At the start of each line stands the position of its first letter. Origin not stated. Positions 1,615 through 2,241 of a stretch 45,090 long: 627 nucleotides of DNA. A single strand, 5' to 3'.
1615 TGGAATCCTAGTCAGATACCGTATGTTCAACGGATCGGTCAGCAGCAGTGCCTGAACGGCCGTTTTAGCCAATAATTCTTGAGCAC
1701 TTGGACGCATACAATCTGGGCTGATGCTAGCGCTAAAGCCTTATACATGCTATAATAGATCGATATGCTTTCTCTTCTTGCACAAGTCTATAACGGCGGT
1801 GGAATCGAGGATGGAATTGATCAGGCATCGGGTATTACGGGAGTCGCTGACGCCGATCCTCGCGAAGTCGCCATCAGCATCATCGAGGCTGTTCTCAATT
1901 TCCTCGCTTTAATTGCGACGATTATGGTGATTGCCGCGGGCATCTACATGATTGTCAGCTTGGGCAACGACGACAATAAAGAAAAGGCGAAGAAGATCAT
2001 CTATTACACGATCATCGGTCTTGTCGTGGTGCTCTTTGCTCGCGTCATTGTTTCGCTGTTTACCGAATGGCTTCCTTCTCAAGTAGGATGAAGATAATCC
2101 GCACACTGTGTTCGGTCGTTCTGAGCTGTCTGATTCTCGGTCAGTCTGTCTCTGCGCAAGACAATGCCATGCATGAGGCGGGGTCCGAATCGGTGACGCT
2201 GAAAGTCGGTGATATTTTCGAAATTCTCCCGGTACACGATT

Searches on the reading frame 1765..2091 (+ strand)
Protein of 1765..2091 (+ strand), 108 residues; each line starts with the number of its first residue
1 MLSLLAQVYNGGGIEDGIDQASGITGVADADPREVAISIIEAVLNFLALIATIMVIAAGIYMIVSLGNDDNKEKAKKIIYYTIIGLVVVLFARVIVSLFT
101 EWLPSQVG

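Call 71: search_protein_families(library=pfam, proteins=[window:1765-2091:+], max_evalue=0.01)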
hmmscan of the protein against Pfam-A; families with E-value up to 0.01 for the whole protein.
window:1765-2091:+ (108 aa): 4 families
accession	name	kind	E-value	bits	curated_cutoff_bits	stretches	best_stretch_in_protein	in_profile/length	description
PF18895.5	T4SS_pilin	-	5.7e-11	42.8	26.6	1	39-99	12-71/71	Type IV secretion system pilin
PF04956.18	TrbC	-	0.0012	19.5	27.9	1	33-99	38-98/98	TrbC/VIRB2 pilin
PF24357.1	TMD0_ABC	-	0.0036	17.9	27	1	47-100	29-82/159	ABC transporter TMD0 domain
PF04515.18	Choline_transpo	-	0.0054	16.4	26.9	1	38-102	250-309/326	Plasma-membrane choline transporter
